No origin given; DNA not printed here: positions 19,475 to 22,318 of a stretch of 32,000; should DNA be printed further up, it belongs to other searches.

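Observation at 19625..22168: Acyltransferase fused through a TM helix to a C45/isopenicillin-N-acyltransferase-like Ntn-hydrolase and TPR domain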

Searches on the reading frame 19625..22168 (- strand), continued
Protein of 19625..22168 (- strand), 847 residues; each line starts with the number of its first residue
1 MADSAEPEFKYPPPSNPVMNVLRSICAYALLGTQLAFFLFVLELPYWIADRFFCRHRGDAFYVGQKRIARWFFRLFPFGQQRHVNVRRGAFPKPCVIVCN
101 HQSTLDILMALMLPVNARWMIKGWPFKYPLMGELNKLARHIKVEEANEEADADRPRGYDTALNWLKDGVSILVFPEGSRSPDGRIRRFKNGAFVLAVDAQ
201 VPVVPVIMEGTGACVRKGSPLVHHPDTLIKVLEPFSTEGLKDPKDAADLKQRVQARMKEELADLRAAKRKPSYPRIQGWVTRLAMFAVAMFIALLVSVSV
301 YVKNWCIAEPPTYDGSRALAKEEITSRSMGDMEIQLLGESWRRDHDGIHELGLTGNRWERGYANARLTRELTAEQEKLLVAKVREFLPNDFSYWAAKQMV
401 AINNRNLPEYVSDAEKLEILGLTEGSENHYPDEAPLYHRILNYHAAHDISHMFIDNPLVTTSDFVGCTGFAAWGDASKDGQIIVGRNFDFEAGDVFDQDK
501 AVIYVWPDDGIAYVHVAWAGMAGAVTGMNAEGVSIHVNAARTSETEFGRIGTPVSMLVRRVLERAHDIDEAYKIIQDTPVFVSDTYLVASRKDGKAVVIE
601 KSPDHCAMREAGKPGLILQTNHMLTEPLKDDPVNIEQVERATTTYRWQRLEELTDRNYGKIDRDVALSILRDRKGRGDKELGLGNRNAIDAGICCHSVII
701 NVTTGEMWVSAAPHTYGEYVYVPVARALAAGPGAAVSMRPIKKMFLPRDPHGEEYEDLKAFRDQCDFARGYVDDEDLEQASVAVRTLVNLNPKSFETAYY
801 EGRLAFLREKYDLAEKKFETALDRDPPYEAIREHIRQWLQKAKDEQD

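Call 10: find_homologous_proteins(query=window:19625-22168:-, max_evalue=0.00001)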
Query window:19625-22168:- (847 aa): 311 proteins with E <= 0.00001 among 8000 candidates; the best 120 are listed.
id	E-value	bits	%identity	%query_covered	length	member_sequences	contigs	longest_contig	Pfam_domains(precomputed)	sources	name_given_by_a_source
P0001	0.0e+0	1982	100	100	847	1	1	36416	PF03417.22,PF01553.27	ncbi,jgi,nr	ncbi:MAG: 1-acyl-sn-glycerol-3-phosphate acyltransferase [Planctomycetes bacterium]|nr:1-acyl-sn-gly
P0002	0.0e+0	1656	81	100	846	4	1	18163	PF03417.22,PF01553.27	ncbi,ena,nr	ncbi:MAG: 1-acyl-sn-glycerol-3-phosphate acyltransferase [Planctomycetes bacterium]|nr:1-acyl-sn-gly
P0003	0.0e+0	1537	77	100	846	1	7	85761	PF03417.22,PF01553.27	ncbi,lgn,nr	ncbi:MAG: 1-acyl-sn-glycerol-3-phosphate acyltransferase [Planctomycetes bacterium]|nr:1-acyl-sn-gly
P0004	0.0e+0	1522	75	100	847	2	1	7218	PF03417.22,PF01553.27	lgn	-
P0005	0.0e+0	1511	75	100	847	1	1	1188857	PF03417.22,PF01553.27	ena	-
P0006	0.0e+0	1495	74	100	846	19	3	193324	PF03417.22,PF01553.27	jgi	jgi:1-acyl-sn-glycerol-3-phosphate acyltransferase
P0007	0.0e+0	1489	74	100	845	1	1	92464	PF03417.22,PF13432.13,PF01553.27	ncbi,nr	ncbi:MAG: 1-acyl-sn-glycerol-3-phosphate acyltransferase [Planctomycetes bacterium]|nr:1-acyl-sn-gly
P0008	0.0e+0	1488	74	100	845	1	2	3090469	PF03417.22,PF01553.27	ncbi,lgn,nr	ncbi:MAG: 1-acyl-sn-glycerol-3-phosphate acyltransferase [Planctomycetes bacterium]|nr:1-acyl-sn-gly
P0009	0.0e+0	1487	74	100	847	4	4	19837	PF03417.22,PF01553.27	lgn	-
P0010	0.0e+0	1446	73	100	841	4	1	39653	PF03417.22,PF01553.27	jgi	jgi:isopenicillin-N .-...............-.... protein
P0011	0.0e+0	1413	72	98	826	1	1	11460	PF03417.22,PF01553.27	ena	-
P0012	0.0e+0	1412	70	100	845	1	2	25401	PF03417.22,PF13432.13,PF01553.27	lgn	-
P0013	0.0e+0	1275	64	99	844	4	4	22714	PF03417.22,PF01553.27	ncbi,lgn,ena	-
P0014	0.0e+0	1240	63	100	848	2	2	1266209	PF03417.22,PF01553.27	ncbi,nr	ncbi:MAG: 1-acyl-sn-glycerol-3-phosphate acyltransferase [Planctomycetes bacterium]|nr:1-acyl-sn-gly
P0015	0.0e+0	1237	64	99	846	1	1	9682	PF03417.22,PF01553.27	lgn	-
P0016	0.0e+0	1218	64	99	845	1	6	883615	PF03417.22,PF13432.13,PF01553.27,PF07719.24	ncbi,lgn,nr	ncbi:MAG: 1-acyl-sn-glycerol-3-phosphate acyltransferase [Planctomycetes bacterium]|nr:1-acyl-sn-gly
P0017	0.0e+0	1211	63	99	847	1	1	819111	PF03417.22,PF01553.27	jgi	-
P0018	0.0e+0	1207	62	100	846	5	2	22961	PF03417.22,PF01553.27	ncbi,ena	-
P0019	0.0e+0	1203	62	99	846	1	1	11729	PF03417.22,PF01553.27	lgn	-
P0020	0.0e+0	1201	63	99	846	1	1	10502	PF03417.22,PF13432.13,PF01553.27,PF07719.24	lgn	-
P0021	0.0e+0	1175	62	99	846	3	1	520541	PF03417.22,PF01553.27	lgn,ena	-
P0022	0.0e+0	1167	59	99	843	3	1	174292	PF03417.22,PF01553.27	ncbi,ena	-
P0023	0.0e+0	1160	60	100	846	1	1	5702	PF03417.22,PF01553.27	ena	-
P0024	0.0e+0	1160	60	98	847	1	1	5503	PF03417.22,PF01553.27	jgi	jgi:isopenicillin-N N-acyltransferase like protein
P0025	0.0e+0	1150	58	100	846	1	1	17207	PF03417.22,PF01553.27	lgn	-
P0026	0.0e+0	1140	60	98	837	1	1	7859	PF03417.22,PF01553.27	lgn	-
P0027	0.0e+0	1135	59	97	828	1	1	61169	PF03417.22,PF01553.27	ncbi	-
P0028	0.0e+0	1116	58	99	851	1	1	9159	PF03417.22,PF13432.13,PF01553.27,PF07719.24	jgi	jgi:isopenicillin-N N-acyltransferase like protein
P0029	0.0e+0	1089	65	83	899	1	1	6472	PF03417.22,PF01553.27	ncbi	-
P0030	9.4e-279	945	82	56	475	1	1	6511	PF01553.27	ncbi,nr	ncbi:MAG: 1-acyl-sn-glycerol-3-phosphate acyltransferase, partial [Planctomycetes bacterium]|nr:1-ac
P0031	2.5e-278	944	51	99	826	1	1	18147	PF03417.22,PF01553.27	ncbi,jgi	ncbi:MAG: C45 family autoproteolytic acyltransferase/hydrolase [Planctomycetota bacterium]|jgi:1-acy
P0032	4.9e-271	920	51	99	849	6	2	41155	PF03417.22,PF01553.27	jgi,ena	-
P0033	1.2e-267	908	57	83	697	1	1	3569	PF03417.22,PF01553.27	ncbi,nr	ncbi:MAG: 1-acyl-sn-glycerol-3-phosphate acyltransferase, partial [Planctomycetes bacterium]|nr:1-ac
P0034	2.4e-267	907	50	99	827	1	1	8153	PF03417.22,PF01553.27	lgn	-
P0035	5.3e-266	903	50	99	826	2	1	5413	PF03417.22,PF01553.27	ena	-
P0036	5.8e-265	900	50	99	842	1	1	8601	PF03417.22,PF01553.27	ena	-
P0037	8.9e-264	896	49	100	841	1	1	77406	PF03417.22,PF01553.27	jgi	jgi:1-acyl-sn-glycerol-3-phosphate acyltransferase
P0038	2.5e-263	894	50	99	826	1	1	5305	PF03417.22,PF01553.27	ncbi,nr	ncbi:C45 family autoproteolytic acyltransferase/hydrolase [Planctomycetota bacterium]|nr:C45 family 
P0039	9.2e-263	892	51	98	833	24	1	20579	PF03417.22,PF01553.27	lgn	-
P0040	6.3e-260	883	49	99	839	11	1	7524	PF03417.22,PF01553.27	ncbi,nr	ncbi:hypothetical protein PLCT2_01479 [Planctomycetaceae bacterium]|nr:hypothetical protein PLCT2_01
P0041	1.3e-258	879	49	99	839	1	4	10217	PF03417.22,PF01553.27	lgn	-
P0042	2.7e-258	877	49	99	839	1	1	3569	PF03417.22,PF01553.27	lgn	-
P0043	9.4e-252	856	73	57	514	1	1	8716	PF01553.27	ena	-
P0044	7.6e-236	803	63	66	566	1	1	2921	PF03417.22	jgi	jgi:hypothetical protein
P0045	2.0e-159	550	47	63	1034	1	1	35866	PF03417.22,PF01522.27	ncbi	-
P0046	2.0e-154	534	47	66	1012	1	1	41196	PF03417.22,PF01522.27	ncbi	-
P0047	4.5e-118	414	40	66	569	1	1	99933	PF03417.22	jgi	jgi:hypothetical protein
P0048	1.5e-115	405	39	67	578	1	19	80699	PF03417.22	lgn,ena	-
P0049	8.0e-112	393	39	63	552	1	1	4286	PF03417.22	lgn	-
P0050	3.2e-111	391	39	66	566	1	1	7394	PF03417.22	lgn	-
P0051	5.8e-111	390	39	64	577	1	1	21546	PF03417.22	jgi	-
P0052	8.9e-111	389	39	64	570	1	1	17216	PF14559.13,PF03417.22,PF07719.24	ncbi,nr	ncbi:MAG: hypothetical protein GY851_01050 [bacterium]|nr:hypothetical protein [bacterium]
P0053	2.0e-110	388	39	70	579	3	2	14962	PF03417.22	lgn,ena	-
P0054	2.3e-110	388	36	68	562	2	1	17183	PF14559.13,PF03417.22,PF13181.13,PF07719.24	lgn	-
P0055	6.1e-110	387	39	68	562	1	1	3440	PF14559.13,PF03417.22,PF21033.5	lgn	-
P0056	6.4e-109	383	38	68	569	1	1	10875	PF03417.22,PF07719.24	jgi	-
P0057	6.6e-109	383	40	67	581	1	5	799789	PF03417.22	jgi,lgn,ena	-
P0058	7.9e-109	383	37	67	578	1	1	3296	PF03417.22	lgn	-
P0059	9.7e-109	383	37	68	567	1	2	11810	PF03417.22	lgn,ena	-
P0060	6.6e-108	380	39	65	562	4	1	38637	PF03417.22,PF07719.24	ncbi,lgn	-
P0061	8.3e-108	380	39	65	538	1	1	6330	PF03417.22,PF13432.13,PF07719.24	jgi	jgi:isopenicillin-N N-acyltransferase like protein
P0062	2.6e-107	378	37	67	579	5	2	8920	PF14559.13,PF03417.22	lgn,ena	-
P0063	1.2e-106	376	50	45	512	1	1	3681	PF03417.22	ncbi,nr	ncbi:MAG: hypothetical protein KDC38_14655, partial [Planctomycetes bacterium]|nr:hypothetical prote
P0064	1.8e-106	375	38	65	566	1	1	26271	PF03417.22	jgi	jgi:hypothetical protein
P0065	2.4e-106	375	37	67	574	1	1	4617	PF03417.22,PF07719.24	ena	-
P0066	3.5e-106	374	37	66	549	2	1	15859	PF14559.13,PF03417.22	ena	-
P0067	6.8e-106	373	38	64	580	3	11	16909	PF03417.22,PF13432.13,PF07719.24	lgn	-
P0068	8.3e-106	373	39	66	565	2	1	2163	PF14559.13,PF03417.22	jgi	jgi:tetratricopeptide (TPR) repeat protein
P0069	1.2e-105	373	42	56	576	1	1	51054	PF03417.22,PF13432.13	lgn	-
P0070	1.2e-105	372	38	71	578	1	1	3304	PF03417.22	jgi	jgi:isopenicillin-N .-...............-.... protein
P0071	1.4e-105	372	37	64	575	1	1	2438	PF03417.22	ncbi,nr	ncbi:MAG: hypothetical protein D6785_05070 [Planctomycetota bacterium]|nr:MAG: hypothetical protein 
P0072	1.6e-105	372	38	64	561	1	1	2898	PF03417.22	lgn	-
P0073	5.2e-105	370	37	64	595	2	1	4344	PF03417.22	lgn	-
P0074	5.7e-105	370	37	65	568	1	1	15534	PF03417.22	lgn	-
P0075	5.7e-105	370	38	66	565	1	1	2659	PF03417.22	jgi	-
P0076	5.7e-105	370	36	66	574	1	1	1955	PF03417.22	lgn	-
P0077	7.9e-105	370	39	63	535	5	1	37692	PF03417.22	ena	-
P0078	1.4e-104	369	43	50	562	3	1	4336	PF14559.13,PF03417.22,PF13432.13,PF07719.24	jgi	-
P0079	3.6e-104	368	45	51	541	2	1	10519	PF03417.22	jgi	jgi:tetratricopeptide (TPR) repeat protein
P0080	4.7e-104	367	37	65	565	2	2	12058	PF03417.22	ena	-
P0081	6.0e-104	367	36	67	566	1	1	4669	PF03417.22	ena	-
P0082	6.6e-104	367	38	65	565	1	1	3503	PF03417.22,PF13432.13,PF07719.24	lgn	-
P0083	1.2e-103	366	36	69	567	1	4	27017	PF03417.22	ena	-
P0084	1.4e-103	366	40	67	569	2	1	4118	PF03417.22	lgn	-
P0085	1.9e-103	365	42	53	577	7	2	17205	PF03417.22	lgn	-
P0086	3.0e-103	365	38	67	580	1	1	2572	PF03417.22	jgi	jgi:isopenicillin-N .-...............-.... protein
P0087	3.1e-103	364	38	65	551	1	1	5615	PF14559.13,PF03417.22,PF13432.13,PF13428.13,PF13181.13,PF07719.24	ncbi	-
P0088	4.0e-103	364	45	51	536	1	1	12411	PF03417.22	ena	-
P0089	1.8e-102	362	37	67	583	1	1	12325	PF14559.13,PF03417.22,PF13432.13,PF13428.13,PF07719.24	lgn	-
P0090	2.2e-102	362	40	63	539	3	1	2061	PF14559.13,PF03417.22,PF00515.35,PF13432.13,PF13428.13,PF07719.24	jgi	jgi:tetratricopeptide (TPR) repeat protein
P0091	4.0e-102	361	38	69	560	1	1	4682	PF14559.13,PF03417.22,PF13432.13,PF13428.13,PF07719.24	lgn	-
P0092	4.9e-102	361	42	52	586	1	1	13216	PF03417.22,PF13432.13,PF07719.24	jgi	jgi:isopenicillin-N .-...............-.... protein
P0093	1.1e-101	359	37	68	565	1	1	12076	PF03417.22,PF13432.13,PF13181.13,PF07719.24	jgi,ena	-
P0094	1.5e-101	359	37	66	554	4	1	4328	PF03417.22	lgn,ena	-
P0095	2.4e-101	358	36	65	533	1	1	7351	PF14559.13,PF13414.13,PF03417.22,PF00515.35,PF13424.13,PF21033.5,PF13181.13,PF07719.24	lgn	-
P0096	2.6e-101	358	41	52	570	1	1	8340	PF14559.13,PF03417.22,PF13432.13,PF13428.13,PF13181.13,PF07719.24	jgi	jgi:isopenicillin-N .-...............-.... protein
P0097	4.0e-101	357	37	67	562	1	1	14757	PF03417.22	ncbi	ncbi:MAG: C45 family autoproteolytic acyltransferase/hydrolase [Desulfobaccales bacterium]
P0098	5.5e-101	357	38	65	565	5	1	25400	PF03417.22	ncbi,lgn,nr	ncbi:MAG: C45 family autoproteolytic acyltransferase/hydrolase [Deltaproteobacteria bacterium]|nr:C4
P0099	1.3e-100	356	37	67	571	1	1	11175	PF03417.22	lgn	-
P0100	2.2e-100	355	36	67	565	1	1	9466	PF03417.22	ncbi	-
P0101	4.4e-100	354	40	64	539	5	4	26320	PF14559.13,PF03417.22,PF07719.24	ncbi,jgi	ncbi:MAG: C45 family autoproteolytic acyltransferase/hydrolase [Planctomycetota bacterium]|jgi:predi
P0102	4.7e-100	354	36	66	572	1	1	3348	PF03417.22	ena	-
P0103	4.8e-100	354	40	63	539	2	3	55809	PF03417.22,PF13432.13,PF13428.13,PF07719.24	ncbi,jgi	ncbi:MAG: C45 family autoproteolytic acyltransferase/hydrolase [Planctomycetota bacterium]|jgi:tetra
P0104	6.9e-100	353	38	65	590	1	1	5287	PF14559.13,PF03417.22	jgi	jgi:hypothetical protein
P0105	1.1e-99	353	39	63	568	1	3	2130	PF03417.22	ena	-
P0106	1.2e-99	353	44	49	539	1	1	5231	PF14559.13,PF03417.22,PF13432.13,PF07719.24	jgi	jgi:isopenicillin-N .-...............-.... protein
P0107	1.6e-99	352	36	69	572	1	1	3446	PF03417.22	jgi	jgi:tetratricopeptide (TPR) repeat protein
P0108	2.8e-99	351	40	58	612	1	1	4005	PF03417.22,PF13432.13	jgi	-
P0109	6.9e-99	350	46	45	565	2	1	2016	PF03417.22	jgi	jgi:isopenicillin-N N-acyltransferase like protein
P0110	1.3e-98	349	43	49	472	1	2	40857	PF03417.22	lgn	-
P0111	1.6e-98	349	43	50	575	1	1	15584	PF03417.22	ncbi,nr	ncbi:MAG: hypothetical protein D6731_17490 [Planctomycetota bacterium]|nr:MAG: hypothetical protein 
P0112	2.3e-98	348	43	49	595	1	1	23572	PF03417.22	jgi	jgi:isopenicillin-N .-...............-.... protein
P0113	3.4e-98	348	43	49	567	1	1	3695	PF03417.22,PF13432.13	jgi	jgi:hypothetical protein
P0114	3.5e-98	348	36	64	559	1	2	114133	PF03417.22,PF13432.13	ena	-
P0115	5.0e-98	347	36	67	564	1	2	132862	PF03417.22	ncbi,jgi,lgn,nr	ncbi:MAG: hypothetical protein E3J72_09980 [Planctomycetota bacterium]|nr:MAG: hypothetical protein 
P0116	4.4e-97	344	43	49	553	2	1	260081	PF03417.22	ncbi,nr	ncbi:MAG: hypothetical protein H6837_08045 [Planctomycetes bacterium]|nr:hypothetical protein [Planc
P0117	1.0e-96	343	38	68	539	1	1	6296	PF03417.22,PF00515.35,PF13432.13,PF13428.13,PF07719.24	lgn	-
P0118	1.4e-96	342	38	61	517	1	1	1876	PF03417.22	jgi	jgi:isopenicillin-N N-acyltransferase like protein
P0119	2.8e-96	341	36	68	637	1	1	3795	PF03417.22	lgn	-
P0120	4.0e-96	341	35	66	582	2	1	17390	PF14559.13,PF03417.22,PF13432.13,PF07719.24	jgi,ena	-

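Call 12: find_encoding_contigs(protein=P0014, flank=10000, max_places=2)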
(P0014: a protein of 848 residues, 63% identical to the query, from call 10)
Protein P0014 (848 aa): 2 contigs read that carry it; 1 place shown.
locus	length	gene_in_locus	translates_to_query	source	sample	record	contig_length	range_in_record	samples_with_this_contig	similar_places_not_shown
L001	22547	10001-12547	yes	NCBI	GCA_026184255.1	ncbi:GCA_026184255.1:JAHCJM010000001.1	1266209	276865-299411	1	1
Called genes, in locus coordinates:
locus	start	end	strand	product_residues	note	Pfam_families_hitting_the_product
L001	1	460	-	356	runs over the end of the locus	PF00109:ketoacyl-synt, PF08545:ACP_syn_III (faint)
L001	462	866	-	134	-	PF13366:PDDEXK_3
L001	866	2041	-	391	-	PF00109:ketoacyl-synt, PF02801:Ketoacyl-synt_C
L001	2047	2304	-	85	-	PF00550:PP-binding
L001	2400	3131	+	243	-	PF00106:adh_short, PF08659:KR, PF13561:adh_short_C2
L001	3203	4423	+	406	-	PF00109:ketoacyl-synt, PF00108:Thiolase_N (weak), PF02801:Ketoacyl-synt_C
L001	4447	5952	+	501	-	PF00890:FAD_binding_2 (faint), PF01266:DAO (weak), PF03486:HI0933_like (faint), PF13450:NAD_binding_8, PF01593:Amino_oxidase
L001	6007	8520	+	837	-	PF03176:MMPL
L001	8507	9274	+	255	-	-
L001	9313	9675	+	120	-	PF07977:FabA, PF22818:ApeI-like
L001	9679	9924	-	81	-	PF00550:PP-binding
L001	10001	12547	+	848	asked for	PF01553:Acyltransferase, PF03417:AAT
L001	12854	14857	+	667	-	PF05345:He_PIG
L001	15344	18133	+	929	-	PF05345:He_PIG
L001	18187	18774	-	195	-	PF00702:Hydrolase, PF12710:HAD (weak), PF13419:HAD_2, PF13242:Hydrolase_like (weak)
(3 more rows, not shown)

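Call 13: find_encoding_contigs(protein=P0037, flank=10000, max_places=2)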
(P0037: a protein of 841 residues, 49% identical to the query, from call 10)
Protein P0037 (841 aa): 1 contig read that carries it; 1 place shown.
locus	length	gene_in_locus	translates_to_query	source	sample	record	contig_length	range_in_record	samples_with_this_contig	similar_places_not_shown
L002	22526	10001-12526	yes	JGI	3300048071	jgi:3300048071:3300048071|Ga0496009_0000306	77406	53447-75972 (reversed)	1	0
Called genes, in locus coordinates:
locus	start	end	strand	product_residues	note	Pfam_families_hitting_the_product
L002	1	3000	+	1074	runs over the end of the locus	PF00069:Pkinase, PF07714:PK_Tyr_Ser-Thr, PF07719:TPR_2 (faint), PF13414:TPR_11 (weak), PF13432:TPR_16 (weak), PF14559:TPR_19 (faint)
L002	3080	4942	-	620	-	-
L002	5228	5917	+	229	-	PF07638:Sigma70_ECF (faint), PF04542:Sigma70_r2, PF04545:Sigma70_r4, PF08281:Sigma70_r4_2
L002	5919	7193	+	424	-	-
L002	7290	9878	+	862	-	-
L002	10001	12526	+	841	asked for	PF01553:Acyltransferase, PF03417:AAT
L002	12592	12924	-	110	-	PF25213:HVO_A0261_N (faint), PF01022:HTH_5, PF12802:MarR_2, PF12840:HTH_20, PF13412:HTH_24 (weak), PF01047:MarR (faint), PF09339:HTH_IclR (weak)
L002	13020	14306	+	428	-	PF00753:Lactamase_B, PF00581:Rhodanese, PF11127:YgaP-like_TM (weak)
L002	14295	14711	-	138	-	-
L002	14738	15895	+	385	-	PF00753:Lactamase_B, PF00581:Rhodanese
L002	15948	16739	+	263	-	PF01725:Ham1p_like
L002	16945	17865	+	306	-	PF01063:Aminotran_4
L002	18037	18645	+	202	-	PF00440:TetR_N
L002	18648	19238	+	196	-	-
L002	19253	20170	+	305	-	PF04240:Caroten_synth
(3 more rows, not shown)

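Call 14: find_encoding_contigs(protein=P0032, flank=10000, max_places=2)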
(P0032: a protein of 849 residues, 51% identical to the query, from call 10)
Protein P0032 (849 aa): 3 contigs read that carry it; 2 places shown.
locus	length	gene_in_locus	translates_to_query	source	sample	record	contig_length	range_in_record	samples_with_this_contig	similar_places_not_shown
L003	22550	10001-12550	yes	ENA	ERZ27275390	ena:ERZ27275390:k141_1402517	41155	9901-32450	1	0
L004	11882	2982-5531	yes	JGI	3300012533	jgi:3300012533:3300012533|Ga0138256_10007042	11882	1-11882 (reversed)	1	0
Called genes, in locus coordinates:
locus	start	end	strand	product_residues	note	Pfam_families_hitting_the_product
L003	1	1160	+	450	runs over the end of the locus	-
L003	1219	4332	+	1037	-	PF03710:GlnE, PF08335:GlnD_UR_UTase, PF03710:GlnE, PF08335:GlnD_UR_UTase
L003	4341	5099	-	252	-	-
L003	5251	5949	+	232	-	PF07638:Sigma70_ECF (weak), PF04542:Sigma70_r2, PF08281:Sigma70_r4_2, PF04545:Sigma70_r4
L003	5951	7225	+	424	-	PF04773:FecR (weak)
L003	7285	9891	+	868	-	-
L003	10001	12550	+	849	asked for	PF01553:Acyltransferase, PF03417:AAT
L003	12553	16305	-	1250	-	PF00873:ACR_tran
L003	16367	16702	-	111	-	PF12840:HTH_20, PF01022:HTH_5, PF12802:MarR_2 (weak)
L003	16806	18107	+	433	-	PF00753:Lactamase_B, PF00581:Rhodanese, PF11127:YgaP-like_TM (weak)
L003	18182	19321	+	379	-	PF00753:Lactamase_B, PF00581:Rhodanese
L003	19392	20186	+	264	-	PF01725:Ham1p_like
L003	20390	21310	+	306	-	PF01063:Aminotran_4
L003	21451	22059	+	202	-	PF00440:TetR_N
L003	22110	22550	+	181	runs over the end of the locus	-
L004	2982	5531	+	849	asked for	PF01553:Acyltransferase, PF03417:AAT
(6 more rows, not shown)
